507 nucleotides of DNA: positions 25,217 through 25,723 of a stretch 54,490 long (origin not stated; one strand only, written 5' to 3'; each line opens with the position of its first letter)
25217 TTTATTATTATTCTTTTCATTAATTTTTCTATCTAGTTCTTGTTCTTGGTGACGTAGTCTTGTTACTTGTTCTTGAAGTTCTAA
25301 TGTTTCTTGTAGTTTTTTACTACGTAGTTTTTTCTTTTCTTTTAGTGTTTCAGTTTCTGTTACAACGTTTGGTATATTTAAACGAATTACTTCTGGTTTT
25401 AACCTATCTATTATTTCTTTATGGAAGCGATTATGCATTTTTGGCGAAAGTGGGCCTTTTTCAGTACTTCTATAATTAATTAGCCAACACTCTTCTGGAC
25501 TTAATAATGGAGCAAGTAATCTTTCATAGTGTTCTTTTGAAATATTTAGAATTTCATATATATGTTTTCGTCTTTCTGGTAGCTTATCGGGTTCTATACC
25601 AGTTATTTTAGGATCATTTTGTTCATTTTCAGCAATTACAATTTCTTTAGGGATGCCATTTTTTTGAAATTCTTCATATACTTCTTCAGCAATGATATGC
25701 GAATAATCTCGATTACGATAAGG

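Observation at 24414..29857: Three full-length RpoD-like sigma-70 genes plus a dead fourth copy, arranged head to tail in one transcription unit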

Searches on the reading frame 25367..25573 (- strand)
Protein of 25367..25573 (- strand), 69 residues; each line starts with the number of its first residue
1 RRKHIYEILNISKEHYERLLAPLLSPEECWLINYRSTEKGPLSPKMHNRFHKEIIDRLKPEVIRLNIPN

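Call 100: search_solved_structures(query=A6, max_evalue=10, show_alignments=2)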
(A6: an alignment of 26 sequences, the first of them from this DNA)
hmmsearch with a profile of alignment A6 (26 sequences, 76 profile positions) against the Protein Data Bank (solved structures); distinct sequences matched with E-value up to 10: 42.
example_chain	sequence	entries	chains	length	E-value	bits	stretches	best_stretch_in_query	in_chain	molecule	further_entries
8x6f_E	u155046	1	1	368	0.00026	24.2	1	7-39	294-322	RNA polymerase sigma factor SigA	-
1tty_A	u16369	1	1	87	0.0012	22.1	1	14-38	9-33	RNA polymerase sigma factor rpoD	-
4g8x_A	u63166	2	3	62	0.0044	20.3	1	14-39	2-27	RNA polymerase sigma factor rpoD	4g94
4g6d_A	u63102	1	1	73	0.0051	20.1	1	14-39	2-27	RNA polymerase sigma factor rpoD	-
8gzg_F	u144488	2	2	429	0.013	18.7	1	14-39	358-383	RNA polymerase sigma factor SigA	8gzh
8h3v_G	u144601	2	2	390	0.031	17.6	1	14-39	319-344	RNA polymerase sigma factor SigA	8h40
7ckq_F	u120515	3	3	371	0.034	17.4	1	7-39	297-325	RNA polymerase sigma factor SigA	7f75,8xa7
9dvs_G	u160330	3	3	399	0.038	17.3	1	13-39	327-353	RNA polymerase sigma factor SigA1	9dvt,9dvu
7l7b_F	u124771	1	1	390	0.045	17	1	14-37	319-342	RNA polymerase sigma factor SigA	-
3h3d_X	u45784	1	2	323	0.088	16.1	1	7-53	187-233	Maternal protein pumilio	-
5kl1_A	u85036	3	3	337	0.091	16.1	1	7-53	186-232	Maternal protein pumilio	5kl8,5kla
3dxj_F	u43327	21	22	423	0.11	15.8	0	15-37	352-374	RNA polymerase pricipal sigma factor (RpoD); CHAIN F, P | RNA polymerase sigma factor | RNA polymerase sigma factor SigA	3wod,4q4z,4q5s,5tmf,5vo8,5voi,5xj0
1iw7_F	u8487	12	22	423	0.11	15.8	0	15-37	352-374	RNA polymerase sigma-70 subunit | principal sigma factor | DNA-directed RNA polymerase sigma chain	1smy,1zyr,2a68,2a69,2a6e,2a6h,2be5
9ujk_F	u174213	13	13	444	0.11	15.8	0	15-37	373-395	RNA polymerase sigma factor SigA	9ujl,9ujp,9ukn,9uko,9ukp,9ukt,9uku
4g7h_F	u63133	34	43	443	0.11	15.8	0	15-37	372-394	RNA polymerase sigma factor | DNA directed RNA polymerase sigma factor A | RNA polymerase sigma factor SigA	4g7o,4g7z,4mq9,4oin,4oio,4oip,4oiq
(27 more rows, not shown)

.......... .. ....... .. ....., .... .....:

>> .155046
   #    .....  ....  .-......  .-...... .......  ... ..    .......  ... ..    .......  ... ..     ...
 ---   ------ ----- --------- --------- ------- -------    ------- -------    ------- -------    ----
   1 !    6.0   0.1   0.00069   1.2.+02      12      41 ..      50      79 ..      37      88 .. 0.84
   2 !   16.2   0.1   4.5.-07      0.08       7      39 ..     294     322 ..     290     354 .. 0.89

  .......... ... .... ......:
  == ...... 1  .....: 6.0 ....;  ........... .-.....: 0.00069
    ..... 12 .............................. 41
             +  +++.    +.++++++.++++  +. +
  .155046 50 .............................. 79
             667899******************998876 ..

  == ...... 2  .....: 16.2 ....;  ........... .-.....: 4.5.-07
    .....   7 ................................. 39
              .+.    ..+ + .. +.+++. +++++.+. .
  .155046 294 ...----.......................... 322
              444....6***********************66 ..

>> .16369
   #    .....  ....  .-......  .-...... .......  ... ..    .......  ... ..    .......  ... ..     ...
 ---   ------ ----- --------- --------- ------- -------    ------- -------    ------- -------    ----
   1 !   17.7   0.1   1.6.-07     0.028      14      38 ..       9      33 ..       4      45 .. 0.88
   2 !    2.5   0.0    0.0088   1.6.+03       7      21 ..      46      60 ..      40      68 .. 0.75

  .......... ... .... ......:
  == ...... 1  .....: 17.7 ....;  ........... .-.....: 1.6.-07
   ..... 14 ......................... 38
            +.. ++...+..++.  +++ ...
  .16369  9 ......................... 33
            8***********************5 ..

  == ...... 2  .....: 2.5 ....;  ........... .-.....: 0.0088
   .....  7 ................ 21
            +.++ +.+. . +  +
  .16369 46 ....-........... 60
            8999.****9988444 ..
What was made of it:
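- The module profile matches sigma region 4.1 (call 100).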
